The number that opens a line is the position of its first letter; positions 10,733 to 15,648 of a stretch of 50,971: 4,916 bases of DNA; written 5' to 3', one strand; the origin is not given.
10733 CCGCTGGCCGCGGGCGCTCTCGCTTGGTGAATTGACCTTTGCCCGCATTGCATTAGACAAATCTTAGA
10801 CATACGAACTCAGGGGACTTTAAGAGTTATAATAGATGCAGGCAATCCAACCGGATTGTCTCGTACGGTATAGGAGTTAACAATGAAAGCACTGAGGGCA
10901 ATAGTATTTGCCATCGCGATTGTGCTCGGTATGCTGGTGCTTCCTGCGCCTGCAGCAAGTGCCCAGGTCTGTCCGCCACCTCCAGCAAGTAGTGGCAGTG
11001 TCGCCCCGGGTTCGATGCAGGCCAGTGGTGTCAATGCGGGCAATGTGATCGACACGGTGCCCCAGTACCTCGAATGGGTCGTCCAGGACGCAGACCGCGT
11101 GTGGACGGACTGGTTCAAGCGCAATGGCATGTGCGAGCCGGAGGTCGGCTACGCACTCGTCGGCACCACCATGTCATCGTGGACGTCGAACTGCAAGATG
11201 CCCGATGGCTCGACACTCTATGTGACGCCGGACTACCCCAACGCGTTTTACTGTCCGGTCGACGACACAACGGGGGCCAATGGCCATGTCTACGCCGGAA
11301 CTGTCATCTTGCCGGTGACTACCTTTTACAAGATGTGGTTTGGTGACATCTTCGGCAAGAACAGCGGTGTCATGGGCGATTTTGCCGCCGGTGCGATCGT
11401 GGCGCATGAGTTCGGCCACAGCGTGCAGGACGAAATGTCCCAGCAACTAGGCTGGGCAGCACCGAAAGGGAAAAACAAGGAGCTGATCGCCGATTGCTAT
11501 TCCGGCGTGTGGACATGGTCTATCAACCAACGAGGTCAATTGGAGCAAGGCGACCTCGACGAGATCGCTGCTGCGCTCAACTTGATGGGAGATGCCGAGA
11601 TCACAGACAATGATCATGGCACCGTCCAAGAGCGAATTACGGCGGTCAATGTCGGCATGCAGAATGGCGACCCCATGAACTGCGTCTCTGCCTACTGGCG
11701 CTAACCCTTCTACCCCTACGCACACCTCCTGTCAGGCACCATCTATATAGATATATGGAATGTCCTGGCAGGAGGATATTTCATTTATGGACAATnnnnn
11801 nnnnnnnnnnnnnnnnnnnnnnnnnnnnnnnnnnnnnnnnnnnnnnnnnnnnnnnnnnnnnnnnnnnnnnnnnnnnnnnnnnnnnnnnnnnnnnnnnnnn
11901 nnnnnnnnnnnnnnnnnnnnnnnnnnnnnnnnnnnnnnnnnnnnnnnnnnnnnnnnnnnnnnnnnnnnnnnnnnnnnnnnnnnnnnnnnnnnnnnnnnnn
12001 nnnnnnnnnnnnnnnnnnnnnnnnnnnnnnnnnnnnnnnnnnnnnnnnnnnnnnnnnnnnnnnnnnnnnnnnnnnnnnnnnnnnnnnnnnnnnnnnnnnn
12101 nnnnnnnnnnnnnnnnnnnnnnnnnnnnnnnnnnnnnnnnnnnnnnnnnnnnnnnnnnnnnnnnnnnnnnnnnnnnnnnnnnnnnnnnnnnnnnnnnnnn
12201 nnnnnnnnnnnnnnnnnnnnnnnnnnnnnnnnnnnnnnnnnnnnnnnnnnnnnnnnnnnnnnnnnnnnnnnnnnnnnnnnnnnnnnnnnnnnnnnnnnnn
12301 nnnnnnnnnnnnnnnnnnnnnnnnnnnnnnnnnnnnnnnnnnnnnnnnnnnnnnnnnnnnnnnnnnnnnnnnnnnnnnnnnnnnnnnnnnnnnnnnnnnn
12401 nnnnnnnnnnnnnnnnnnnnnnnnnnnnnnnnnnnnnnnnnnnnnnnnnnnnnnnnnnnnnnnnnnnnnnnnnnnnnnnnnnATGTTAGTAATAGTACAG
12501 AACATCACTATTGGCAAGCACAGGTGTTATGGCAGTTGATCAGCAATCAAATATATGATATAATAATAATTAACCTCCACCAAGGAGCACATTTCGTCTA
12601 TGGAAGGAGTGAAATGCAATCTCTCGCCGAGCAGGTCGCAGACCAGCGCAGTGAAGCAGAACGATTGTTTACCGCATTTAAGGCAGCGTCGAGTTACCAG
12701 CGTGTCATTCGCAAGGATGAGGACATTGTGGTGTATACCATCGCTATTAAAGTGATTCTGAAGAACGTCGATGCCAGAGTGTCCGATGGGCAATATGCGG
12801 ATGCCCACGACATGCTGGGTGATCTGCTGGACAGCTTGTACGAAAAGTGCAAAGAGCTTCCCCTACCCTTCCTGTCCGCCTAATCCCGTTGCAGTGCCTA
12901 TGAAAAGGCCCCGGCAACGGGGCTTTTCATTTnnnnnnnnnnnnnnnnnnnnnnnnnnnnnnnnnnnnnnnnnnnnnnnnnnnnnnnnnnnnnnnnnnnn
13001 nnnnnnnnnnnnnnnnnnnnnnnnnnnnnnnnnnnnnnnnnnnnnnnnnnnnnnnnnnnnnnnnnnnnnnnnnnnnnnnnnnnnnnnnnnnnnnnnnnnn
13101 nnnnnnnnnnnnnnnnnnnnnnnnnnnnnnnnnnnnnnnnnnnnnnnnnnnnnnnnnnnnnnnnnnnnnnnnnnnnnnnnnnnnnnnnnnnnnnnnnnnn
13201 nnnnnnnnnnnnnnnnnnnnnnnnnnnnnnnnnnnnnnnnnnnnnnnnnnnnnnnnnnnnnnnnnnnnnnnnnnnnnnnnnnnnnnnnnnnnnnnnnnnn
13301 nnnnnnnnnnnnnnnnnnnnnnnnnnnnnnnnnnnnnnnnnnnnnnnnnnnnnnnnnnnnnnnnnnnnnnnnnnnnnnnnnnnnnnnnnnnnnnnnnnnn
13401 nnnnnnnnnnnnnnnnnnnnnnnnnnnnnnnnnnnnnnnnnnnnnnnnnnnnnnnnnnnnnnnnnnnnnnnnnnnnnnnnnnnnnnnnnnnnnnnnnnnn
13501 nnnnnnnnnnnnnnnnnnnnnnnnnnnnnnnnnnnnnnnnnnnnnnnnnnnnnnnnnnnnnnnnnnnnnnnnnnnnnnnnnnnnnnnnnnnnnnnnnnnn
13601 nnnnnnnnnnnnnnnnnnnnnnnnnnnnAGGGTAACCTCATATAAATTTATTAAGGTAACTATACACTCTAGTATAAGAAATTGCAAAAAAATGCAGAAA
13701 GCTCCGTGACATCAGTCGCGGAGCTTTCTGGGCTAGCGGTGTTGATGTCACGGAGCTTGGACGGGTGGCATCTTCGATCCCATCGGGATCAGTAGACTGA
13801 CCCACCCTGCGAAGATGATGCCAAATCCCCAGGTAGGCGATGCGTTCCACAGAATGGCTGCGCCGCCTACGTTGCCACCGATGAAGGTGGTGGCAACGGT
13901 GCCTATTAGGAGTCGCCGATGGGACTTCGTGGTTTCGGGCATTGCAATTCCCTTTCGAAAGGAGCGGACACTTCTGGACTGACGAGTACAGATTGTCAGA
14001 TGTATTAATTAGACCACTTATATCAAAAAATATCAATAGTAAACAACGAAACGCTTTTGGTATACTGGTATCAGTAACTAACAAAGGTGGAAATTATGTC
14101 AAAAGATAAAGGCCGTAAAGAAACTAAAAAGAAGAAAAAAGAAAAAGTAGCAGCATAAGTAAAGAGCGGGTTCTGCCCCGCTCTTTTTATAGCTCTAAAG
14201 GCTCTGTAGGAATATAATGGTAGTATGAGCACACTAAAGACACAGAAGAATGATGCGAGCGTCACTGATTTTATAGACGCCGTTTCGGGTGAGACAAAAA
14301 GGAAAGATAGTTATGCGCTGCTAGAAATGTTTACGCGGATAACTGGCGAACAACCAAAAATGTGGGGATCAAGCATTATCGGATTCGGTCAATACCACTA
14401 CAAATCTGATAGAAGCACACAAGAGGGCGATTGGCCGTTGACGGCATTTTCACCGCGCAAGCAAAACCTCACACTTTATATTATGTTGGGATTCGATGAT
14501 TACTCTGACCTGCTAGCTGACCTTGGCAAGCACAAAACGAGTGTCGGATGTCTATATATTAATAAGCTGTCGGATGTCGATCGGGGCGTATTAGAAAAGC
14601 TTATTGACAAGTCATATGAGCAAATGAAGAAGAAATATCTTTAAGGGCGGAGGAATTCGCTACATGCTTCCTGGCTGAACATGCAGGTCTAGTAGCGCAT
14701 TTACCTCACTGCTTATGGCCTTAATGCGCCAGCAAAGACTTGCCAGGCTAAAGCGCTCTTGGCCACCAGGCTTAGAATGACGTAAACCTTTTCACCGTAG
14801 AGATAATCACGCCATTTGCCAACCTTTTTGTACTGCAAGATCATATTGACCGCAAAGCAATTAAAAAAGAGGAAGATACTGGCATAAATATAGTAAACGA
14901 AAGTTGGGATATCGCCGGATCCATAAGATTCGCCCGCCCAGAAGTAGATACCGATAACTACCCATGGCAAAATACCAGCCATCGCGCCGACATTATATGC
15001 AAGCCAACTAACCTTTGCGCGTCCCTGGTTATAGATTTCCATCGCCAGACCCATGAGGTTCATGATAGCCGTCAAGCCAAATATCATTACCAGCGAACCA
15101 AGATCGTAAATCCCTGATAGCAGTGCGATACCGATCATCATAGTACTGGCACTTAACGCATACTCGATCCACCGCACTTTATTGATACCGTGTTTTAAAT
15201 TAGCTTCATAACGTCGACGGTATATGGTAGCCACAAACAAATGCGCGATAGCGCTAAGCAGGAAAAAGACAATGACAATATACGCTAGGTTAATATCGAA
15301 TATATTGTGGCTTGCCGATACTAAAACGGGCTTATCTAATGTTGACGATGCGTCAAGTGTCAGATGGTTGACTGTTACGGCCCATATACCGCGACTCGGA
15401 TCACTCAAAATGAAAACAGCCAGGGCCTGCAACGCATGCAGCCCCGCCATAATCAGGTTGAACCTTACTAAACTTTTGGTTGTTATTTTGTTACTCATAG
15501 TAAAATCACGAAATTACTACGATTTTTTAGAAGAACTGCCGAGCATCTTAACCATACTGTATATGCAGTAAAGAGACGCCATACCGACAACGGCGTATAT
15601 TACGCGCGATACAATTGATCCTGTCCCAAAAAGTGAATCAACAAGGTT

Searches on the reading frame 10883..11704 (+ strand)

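Call 111: search_protein_families(library=pfam, proteins=[window:10883-11704:+], max_evalue=0.001)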
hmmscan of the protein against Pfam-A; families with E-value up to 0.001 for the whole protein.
window:10883-11704:+ (273 aa): 1 family
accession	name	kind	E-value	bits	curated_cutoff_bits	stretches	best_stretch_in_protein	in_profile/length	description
PF04228.19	Zn_peptidase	-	9.4e-17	61.9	23.2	1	39-267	65-287/290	Putative neutral zinc metallopeptidase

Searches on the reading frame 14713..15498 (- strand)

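Call 111: search_protein_families(library=pfam, proteins=[window:14713-15498:-], max_evalue=0.001)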
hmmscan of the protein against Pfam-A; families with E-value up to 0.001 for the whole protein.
window:14713-15498:- (261 aa): 1 family
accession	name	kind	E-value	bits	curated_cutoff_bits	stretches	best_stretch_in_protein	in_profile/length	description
PF18761.7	Heliorhodopsin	-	1.4e-88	296.8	26.7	1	10-259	1-242/242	Heliorhodopsin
